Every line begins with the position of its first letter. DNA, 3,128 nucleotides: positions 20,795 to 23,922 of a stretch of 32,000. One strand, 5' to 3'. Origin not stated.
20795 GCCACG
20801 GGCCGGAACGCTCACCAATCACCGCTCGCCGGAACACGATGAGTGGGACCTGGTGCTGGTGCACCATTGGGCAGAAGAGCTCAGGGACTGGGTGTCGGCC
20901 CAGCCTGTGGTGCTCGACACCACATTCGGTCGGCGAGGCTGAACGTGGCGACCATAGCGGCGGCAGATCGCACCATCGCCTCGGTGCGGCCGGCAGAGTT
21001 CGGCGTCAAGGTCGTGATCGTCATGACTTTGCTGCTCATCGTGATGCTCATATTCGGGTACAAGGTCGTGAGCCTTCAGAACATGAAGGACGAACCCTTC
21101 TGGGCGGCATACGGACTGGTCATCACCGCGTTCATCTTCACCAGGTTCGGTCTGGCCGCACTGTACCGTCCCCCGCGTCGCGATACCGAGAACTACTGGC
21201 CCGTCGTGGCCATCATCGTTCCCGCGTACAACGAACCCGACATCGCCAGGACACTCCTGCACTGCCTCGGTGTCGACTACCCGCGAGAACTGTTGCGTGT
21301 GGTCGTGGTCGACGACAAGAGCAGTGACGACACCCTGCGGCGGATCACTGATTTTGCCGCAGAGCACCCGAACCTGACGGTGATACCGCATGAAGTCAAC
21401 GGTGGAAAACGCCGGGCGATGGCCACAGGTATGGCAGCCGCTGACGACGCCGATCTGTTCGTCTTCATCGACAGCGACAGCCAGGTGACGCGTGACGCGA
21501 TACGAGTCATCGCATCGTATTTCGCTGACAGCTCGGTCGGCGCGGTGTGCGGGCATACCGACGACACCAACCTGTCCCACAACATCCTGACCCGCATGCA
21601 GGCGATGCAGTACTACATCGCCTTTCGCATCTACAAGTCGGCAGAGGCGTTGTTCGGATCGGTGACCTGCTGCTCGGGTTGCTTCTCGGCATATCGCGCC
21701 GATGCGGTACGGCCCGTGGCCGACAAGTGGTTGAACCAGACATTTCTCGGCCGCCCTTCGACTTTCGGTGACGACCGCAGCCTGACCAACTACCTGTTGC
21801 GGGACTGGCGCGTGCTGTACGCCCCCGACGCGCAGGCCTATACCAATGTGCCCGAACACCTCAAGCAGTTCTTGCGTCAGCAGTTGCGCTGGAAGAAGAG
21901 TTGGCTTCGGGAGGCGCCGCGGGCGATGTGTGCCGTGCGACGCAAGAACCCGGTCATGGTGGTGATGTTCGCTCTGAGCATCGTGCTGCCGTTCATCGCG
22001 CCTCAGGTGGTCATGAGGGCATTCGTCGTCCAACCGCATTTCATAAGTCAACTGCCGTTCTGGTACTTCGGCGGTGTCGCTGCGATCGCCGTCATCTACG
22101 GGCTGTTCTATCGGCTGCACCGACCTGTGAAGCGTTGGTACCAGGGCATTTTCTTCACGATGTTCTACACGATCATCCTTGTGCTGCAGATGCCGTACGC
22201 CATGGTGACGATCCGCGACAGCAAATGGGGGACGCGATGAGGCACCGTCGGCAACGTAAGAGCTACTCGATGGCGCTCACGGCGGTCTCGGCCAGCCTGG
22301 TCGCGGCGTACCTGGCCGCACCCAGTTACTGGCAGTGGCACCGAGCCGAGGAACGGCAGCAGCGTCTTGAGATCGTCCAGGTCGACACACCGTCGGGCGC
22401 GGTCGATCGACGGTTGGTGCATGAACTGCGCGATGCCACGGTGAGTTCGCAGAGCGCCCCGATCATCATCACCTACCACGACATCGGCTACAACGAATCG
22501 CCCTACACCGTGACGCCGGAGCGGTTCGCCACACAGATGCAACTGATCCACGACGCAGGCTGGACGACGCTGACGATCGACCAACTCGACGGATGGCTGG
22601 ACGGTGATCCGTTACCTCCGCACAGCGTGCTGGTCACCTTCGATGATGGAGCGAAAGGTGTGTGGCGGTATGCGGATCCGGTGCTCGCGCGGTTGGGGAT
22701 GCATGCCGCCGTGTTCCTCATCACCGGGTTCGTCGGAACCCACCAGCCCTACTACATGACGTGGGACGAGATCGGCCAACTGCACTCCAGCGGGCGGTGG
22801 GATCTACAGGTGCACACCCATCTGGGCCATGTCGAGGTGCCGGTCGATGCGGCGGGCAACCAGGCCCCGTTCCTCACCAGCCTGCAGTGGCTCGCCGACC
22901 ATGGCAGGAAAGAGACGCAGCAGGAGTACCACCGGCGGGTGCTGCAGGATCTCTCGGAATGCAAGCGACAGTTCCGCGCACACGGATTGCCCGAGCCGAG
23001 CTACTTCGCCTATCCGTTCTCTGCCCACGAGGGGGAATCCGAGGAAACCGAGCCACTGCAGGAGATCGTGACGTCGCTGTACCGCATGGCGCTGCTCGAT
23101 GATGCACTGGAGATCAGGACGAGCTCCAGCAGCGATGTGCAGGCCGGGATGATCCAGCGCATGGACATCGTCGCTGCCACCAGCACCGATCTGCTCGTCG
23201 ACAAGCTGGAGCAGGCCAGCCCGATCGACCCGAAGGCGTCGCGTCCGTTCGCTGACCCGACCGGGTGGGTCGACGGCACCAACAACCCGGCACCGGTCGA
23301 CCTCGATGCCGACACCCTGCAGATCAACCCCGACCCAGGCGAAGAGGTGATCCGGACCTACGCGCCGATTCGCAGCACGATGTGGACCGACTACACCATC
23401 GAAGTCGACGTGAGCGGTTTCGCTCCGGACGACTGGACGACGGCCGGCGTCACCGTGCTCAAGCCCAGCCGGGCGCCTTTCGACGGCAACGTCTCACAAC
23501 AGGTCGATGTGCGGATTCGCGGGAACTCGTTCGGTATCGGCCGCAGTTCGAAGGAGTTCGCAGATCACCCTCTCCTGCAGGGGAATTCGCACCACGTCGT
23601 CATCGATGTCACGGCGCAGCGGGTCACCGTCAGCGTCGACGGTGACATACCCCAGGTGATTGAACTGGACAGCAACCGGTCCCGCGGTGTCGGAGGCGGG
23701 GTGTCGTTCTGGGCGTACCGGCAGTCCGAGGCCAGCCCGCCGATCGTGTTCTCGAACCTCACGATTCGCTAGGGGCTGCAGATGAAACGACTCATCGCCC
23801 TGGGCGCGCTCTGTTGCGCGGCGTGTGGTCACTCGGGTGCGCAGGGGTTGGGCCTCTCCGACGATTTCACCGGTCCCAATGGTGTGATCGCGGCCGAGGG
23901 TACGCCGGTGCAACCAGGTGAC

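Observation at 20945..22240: The GT2 carries the class-I hyaluronan-synthase signature rather than a generic GT2 pattern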

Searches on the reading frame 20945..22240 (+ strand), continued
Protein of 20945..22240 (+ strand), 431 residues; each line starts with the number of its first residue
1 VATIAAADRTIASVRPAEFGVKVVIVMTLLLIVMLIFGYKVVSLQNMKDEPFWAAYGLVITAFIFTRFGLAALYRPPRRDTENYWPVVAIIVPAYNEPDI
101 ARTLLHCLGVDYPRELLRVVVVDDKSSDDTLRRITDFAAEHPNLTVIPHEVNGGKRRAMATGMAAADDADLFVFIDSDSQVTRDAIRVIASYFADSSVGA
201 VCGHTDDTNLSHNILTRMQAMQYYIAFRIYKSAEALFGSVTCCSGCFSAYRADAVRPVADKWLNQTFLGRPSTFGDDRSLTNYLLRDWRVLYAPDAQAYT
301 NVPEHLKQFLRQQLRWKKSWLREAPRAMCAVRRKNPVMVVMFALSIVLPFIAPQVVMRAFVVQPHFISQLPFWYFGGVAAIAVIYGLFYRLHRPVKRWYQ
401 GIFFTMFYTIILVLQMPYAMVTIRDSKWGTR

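Call 74: search_protein_families(library=ncbifam, proteins=[L005:6655-8004:+, L006:6600-7937:+, L007:6722-7999:+, L010:1373-2722:+, L012:5625-7001:+, L002:4031-5275:+, L009:6157-7488:+], max_evalue=1e-20)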
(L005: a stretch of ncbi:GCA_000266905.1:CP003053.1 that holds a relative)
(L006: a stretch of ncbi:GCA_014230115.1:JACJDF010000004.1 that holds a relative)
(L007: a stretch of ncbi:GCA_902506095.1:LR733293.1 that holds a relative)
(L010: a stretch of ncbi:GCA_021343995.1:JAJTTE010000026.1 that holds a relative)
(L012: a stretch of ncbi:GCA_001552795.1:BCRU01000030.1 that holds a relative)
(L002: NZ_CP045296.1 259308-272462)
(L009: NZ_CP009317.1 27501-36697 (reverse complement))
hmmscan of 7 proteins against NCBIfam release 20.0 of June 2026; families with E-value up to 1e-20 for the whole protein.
L005:6655-8004:+ (449 aa): 6 families
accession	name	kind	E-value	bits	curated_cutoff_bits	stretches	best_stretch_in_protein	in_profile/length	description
TIGR03026.1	NDP-sugDHase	subfamily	3.5e-111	371.9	189.8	1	35-426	2-396/413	nucleotide sugar dehydrogenase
NF040825.1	UDPMaNacDH_Arch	equivalog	2e-66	224.6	750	1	35-400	2-363/418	UDP-N-acetyl-D-mannosamine dehydrogenase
NF008286.0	PRK11064.1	equivalog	1.8e-62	211.3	459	1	34-419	4-396/420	UDP-N-acetyl-D-mannosamine dehydrogenase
NF011729.0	PRK15182.1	equivalog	4.7e-51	173.9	592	1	35-419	8-388/425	Vi polysaccharide biosynthesis UDP-N-acetylglucosamine C-6 dehydrogenase TviB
NF041297.1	UDPGDh_AglM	equivalog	7.9e-41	140.4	670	1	35-387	2-358/429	UDP-glucose 6-dehydrogenase AglM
NF047673.2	TeichurnBiosyTuaD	equivalog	1.8e-33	116.3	700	1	34-391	2-356/439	UDP-glucose 6-dehydrogenase TuaD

L006:6600-7937:+ (445 aa): 6 families
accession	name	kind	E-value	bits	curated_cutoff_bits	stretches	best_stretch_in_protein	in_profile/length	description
TIGR03026.1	NDP-sugDHase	subfamily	1.2e-106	356.9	189.8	1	33-418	3-391/413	nucleotide sugar dehydrogenase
NF040825.1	UDPMaNacDH_Arch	equivalog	4.1e-62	210.4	750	1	33-388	3-354/418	UDP-N-acetyl-D-mannosamine dehydrogenase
NF008286.0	PRK11064.1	equivalog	2.4e-55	187.8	459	1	32-375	5-353/420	UDP-N-acetyl-D-mannosamine dehydrogenase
NF011729.0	PRK15182.1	equivalog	2.8e-48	164.7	592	1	33-394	9-368/425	Vi polysaccharide biosynthesis UDP-N-acetylglucosamine C-6 dehydrogenase TviB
NF041297.1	UDPGDh_AglM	equivalog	5.8e-36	124.3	670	1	33-383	3-357/429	UDP-glucose 6-dehydrogenase AglM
NF047673.2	TeichurnBiosyTuaD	equivalog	3.3e-30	105.6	700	1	33-389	4-357/439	UDP-glucose 6-dehydrogenase TuaD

L007:6722-7999:+ (425 aa): 6 families
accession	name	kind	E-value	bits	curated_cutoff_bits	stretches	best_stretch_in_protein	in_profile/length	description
TIGR03026.1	NDP-sugDHase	subfamily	7.3e-107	357.7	189.8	1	11-411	2-410/413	nucleotide sugar dehydrogenase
NF040825.1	UDPMaNacDH_Arch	equivalog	4e-62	210.4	750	1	11-397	2-376/418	UDP-N-acetyl-D-mannosamine dehydrogenase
NF008286.0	PRK11064.1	equivalog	2.4e-61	207.6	459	1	12-396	6-397/420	UDP-N-acetyl-D-mannosamine dehydrogenase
NF011729.0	PRK15182.1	equivalog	4.6e-42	144.3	592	1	11-365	8-358/425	Vi polysaccharide biosynthesis UDP-N-acetylglucosamine C-6 dehydrogenase TviB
NF041297.1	UDPGDh_AglM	equivalog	3e-34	118.7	670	1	11-363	2-358/429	UDP-glucose 6-dehydrogenase AglM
NF047673.2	TeichurnBiosyTuaD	equivalog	9.9e-30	104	700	1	12-363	4-352/439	UDP-glucose 6-dehydrogenase TuaD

L010:1373-2722:+ (449 aa): 6 families
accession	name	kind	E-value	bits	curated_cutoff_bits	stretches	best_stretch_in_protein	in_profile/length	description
TIGR03026.1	NDP-sugDHase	subfamily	9.1e-108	360.7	189.8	1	37-423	3-393/413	nucleotide sugar dehydrogenase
NF040825.1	UDPMaNacDH_Arch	equivalog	8.5e-61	206.1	750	1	37-392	3-354/418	UDP-N-acetyl-D-mannosamine dehydrogenase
NF008286.0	PRK11064.1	equivalog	3.7e-57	193.8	459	1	36-390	5-365/420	UDP-N-acetyl-D-mannosamine dehydrogenase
NF011729.0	PRK15182.1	equivalog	6.2e-47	160.3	592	1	37-392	9-360/425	Vi polysaccharide biosynthesis UDP-N-acetylglucosamine C-6 dehydrogenase TviB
NF041297.1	UDPGDh_AglM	equivalog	2e-41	142.4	670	1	37-390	3-360/429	UDP-glucose 6-dehydrogenase AglM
NF047673.2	TeichurnBiosyTuaD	equivalog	4.2e-32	111.8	700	1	37-390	4-354/439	UDP-glucose 6-dehydrogenase TuaD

L012:5625-7001:+ (458 aa): 6 families
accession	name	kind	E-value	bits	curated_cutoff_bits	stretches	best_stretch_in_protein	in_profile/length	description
TIGR03026.1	NDP-sugDHase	subfamily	4.8e-113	378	189.8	1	42-446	2-411/413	nucleotide sugar dehydrogenase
NF040825.1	UDPMaNacDH_Arch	equivalog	7.3e-64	216.2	750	1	43-429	3-374/418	UDP-N-acetyl-D-mannosamine dehydrogenase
NF008286.0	PRK11064.1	equivalog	2.8e-63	214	459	1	41-429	4-396/420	UDP-N-acetyl-D-mannosamine dehydrogenase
NF011729.0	PRK15182.1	equivalog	3.1e-50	171.2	592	1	42-429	8-388/425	Vi polysaccharide biosynthesis UDP-N-acetylglucosamine C-6 dehydrogenase TviB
NF041297.1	UDPGDh_AglM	equivalog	3.5e-39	134.9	670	1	42-424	2-388/429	UDP-glucose 6-dehydrogenase AglM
NF047673.2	TeichurnBiosyTuaD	equivalog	2.1e-35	122.7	700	1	42-403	3-360/439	UDP-glucose 6-dehydrogenase TuaD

L002:4031-5275:+ (414 aa): 6 families
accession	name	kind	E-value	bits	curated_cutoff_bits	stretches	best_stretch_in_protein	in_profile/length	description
NF011729.0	PRK15182.1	equivalog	2.1e-128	428.8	592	1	15-399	9-392/425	Vi polysaccharide biosynthesis UDP-N-acetylglucosamine C-6 dehydrogenase TviB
TIGR03026.1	NDP-sugDHase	subfamily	1.1e-114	383.5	189.8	1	15-400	3-393/413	nucleotide sugar dehydrogenase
NF040825.1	UDPMaNacDH_Arch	equivalog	2.4e-65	221.1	750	1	15-366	3-353/418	UDP-N-acetyl-D-mannosamine dehydrogenase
NF008286.0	PRK11064.1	equivalog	7.9e-62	209.2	459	1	12-400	3-401/420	UDP-N-acetyl-D-mannosamine dehydrogenase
NF041297.1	UDPGDh_AglM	equivalog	9.6e-41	140.1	670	1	15-364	3-359/429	UDP-glucose 6-dehydrogenase AglM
NF047673.2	TeichurnBiosyTuaD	equivalog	6.5e-29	101.3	700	1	15-369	4-358/439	UDP-glucose 6-dehydrogenase TuaD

L009:6157-7488:+ (443 aa): 6 families
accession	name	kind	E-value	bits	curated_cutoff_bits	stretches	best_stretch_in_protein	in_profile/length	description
NF047673.2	TeichurnBiosyTuaD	equivalog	4.3e-171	569.9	700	1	2-435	3-436/439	UDP-glucose 6-dehydrogenase TuaD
TIGR03026.1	NDP-sugDHase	subfamily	8.4e-137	456.3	189.8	1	1-411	1-413/413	nucleotide sugar dehydrogenase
NF041297.1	UDPGDh_AglM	equivalog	1.7e-121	406.1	670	1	1-422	1-426/429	UDP-glucose 6-dehydrogenase AglM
NF040825.1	UDPMaNacDH_Arch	equivalog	1.9e-56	191.8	750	1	1-414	1-402/418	UDP-N-acetyl-D-mannosamine dehydrogenase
NF008286.0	PRK11064.1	equivalog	1.9e-49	168.4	459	1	2-389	5-399/420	UDP-N-acetyl-D-mannosamine dehydrogenase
NF011631.0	PRK15057.1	equivalog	9.8e-43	146.7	757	1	1-353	1-340/388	UDP-glucose 6-dehydrogenase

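Call 79: find_related_loci(query=window:20945-22240:+, collection=genome_contigs, flank=7000)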
Query window:20945-22240:+ (431 aa) in genome_contigs; peptide patterns used: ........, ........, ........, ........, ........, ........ (x = any residue, [..] = any of these).
287 stretches matched a pattern; 7 encode a relative of the query (tblastn E <= 1e-3); 7 distinct loci.
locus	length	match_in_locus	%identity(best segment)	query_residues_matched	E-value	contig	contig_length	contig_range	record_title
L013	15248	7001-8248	74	16-431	0e+0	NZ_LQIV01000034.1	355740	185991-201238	Mycobacterium sp. IS-1742 GCID_NTM_00015_NODE_4.ctg_1, whole genome shotgun sequence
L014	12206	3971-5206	75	17-428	0e+0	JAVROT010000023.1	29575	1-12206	MAG: Mycobacterium sp. isolate BP_265 scaffold_549434, whole genome shotgun sequence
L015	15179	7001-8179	74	40-431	0e+0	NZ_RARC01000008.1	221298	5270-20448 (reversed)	Mycolicibacterium stellerae strain CECT 8783 NODE_8, whole genome shotgun sequence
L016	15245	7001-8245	66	18-431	0e+0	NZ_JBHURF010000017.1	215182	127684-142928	Rhodococcus sp. NPDC056960 NPDC056960_390_D11.ctg-0017, whole genome shotgun sequence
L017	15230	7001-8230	60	24-431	2e-167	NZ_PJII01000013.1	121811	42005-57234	Arthrobacter sp. ZGTC412 NODE_13_length_121811_cov_164.052, whole genome shotgun sequence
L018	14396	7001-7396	34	72-205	1e-7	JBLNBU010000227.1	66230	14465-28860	MAG: Actinomycetota bacterium isolate MAG143 PRJNA950955_bin5_renamed_226, whole genome shotgun sequence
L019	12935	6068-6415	25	86-204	3e-7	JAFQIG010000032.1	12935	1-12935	MAG: Clostridia bacterium isolate RGIG1844 Goat_Cecum-5__c266843, whole genome shotgun sequence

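Call 80: find_related_loci(query=A2, collection=metagenome_contigs, flank=7000)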
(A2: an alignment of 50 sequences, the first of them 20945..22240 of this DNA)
Query A2 (431 aa) in metagenome_contigs; peptide patterns used: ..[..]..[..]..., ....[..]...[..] (x = any residue, [..] = any of these).
600 stretches matched a pattern (row limit reached: there are more); 536 encode a relative of the query (tblastn E <= 1e-3); the best 80 are kept; 80 distinct loci.
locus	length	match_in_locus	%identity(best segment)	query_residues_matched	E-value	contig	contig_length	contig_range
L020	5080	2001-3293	100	1-431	0e+0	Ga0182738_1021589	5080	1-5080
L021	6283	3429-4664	74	20-431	0e+0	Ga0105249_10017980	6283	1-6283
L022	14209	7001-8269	61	22-431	5e-168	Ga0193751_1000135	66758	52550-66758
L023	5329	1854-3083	59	24-431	3e-163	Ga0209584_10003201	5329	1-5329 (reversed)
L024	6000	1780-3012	57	22-430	2e-159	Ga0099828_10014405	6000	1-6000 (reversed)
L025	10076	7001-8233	57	22-430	3e-158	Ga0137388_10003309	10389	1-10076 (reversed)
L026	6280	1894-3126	57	22-430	4e-159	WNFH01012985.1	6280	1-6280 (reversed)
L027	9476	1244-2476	58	24-431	1e-156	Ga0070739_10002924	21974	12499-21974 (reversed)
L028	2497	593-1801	45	23-431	5e-128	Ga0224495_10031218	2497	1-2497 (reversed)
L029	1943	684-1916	45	24-431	1e-124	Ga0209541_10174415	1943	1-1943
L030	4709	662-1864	46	29-431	2e-117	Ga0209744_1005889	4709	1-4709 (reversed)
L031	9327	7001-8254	44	18-431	8e-116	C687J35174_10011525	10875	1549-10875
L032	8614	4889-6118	45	25-431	2e-114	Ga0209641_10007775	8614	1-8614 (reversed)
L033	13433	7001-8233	42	27-431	5e-114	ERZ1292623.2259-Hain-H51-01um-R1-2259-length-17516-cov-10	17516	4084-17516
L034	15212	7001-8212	45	27-431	4e-114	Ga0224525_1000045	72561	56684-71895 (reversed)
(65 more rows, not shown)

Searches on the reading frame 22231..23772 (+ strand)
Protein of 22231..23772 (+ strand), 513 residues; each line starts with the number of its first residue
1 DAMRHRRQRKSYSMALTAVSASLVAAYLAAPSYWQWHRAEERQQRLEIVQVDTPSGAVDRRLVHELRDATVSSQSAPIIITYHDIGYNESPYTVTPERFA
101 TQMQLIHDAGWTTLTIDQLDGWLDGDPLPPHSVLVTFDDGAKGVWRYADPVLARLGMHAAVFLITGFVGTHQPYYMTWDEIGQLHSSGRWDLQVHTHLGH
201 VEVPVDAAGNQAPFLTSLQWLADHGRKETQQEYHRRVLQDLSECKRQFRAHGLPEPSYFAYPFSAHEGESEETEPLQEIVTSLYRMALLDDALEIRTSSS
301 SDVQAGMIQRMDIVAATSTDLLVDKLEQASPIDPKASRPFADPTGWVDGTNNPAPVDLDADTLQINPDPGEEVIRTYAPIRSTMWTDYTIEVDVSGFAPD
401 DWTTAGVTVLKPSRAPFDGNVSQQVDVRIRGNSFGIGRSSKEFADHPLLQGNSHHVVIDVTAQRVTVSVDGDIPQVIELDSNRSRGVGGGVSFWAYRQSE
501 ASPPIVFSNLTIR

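Call 3: search_protein_families(library=pfam, proteins=[window:22231-23772:+])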
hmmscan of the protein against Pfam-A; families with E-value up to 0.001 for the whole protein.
window:22231-23772:+ (513 aa): 1 family
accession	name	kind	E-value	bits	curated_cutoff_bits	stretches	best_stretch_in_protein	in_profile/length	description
PF01522.26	Polysacc_deac_1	-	4.9e-16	59.3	23.1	1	128-268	4-110/124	Polysaccharide deacetylase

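Call 4: search_protein_families(library=ncbifam, proteins=[window:22231-23772:+])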
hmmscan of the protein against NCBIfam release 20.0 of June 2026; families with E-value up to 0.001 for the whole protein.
window:22231-23772:+ (513 aa): 4 families
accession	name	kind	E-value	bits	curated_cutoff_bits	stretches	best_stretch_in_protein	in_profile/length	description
TIGR03938.2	deacetyl_PgaB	equivalog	4e-31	108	321.9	1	78-273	4-219/621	poly-beta-1,6-N-acetyl-D-glucosamine N-deacetylase PgaB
NF011177.0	PRK14582.1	equivalog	3.9e-19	68.4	923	1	77-288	49-272/671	poly-beta-1,6-N-acetyl-D-glucosamine N-deacetylase PgaB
NF011176.0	PRK14581.1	equivalog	6.2e-12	44.5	1091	1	75-270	47-259/673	poly-beta-1,6-N-acetyl-D-glucosamine N-deacetylase PgaB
TIGR03933.1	PIA_icaB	equivalog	2.2e-11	43.7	248.35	1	91-200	32-144/245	intercellular adhesin biosynthesis polysaccharide N-deacetylase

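Call 27: search_solved_structures(query=window:22231-23772:+, max_evalue=0.01)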
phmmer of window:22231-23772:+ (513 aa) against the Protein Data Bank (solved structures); distinct sequences matched with E-value up to 0.01: 9.
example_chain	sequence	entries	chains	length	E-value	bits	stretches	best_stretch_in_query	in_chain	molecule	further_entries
5bu6_A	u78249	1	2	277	6.1e-17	64.7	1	81-272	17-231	BpsB (PgaB), Poly-beta-1,6-N-acetyl-D-glucosamine N-deacetylase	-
3vus_A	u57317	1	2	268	5.6e-12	48.3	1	95-270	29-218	Poly-beta-1,6-N-acetyl-D-glucosamine N-deacetylase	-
4f9d_A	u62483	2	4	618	4e-11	45.5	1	96-270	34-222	Poly-beta-1,6-N-acetyl-D-glucosamine N-deacetylase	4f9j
4wcj_A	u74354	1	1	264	6.3e-11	44.8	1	77-200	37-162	Polysaccharide deacetylase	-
4u10_A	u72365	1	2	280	2.3e-09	39.7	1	91-264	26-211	Poly-beta-1,6-N-acetyl-D-glucosamine N-deacetylase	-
6go1_A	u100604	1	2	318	0.00054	22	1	74-197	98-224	Polysaccharide deacetylase-like protein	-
4v33_A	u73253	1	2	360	0.0018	20.2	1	62-204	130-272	POLYSACCHARIDE DEACETYLASE-LIKE PROTEIN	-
6dq3_A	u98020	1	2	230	0.0021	20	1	92-196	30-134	Polysaccharide deacetylase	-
4hd5_A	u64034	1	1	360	0.0049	18.8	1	72-204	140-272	Polysaccharide deacetylase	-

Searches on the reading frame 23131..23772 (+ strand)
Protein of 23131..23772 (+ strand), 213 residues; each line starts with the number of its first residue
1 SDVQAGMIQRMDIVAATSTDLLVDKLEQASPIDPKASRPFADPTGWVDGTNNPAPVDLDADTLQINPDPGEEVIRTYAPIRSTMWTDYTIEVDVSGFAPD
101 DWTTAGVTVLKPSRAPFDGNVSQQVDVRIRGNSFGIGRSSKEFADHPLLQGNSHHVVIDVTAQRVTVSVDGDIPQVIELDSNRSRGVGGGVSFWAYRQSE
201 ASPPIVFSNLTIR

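Call 88: search_protein_families(library=pfam, proteins=[window:23131-23772:+], max_evalue=1)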
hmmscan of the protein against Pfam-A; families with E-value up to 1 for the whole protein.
window:23131-23772:+ (213 aa): 2 families
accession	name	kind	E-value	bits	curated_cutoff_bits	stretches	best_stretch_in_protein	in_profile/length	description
PF02210.31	Laminin_G_2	-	0.036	15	22.9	1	140-178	45-80/126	Laminin G domain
PF00403.32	HMA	-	0.15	12.9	24.8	0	154-175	27-51/62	Heavy-metal-associated domain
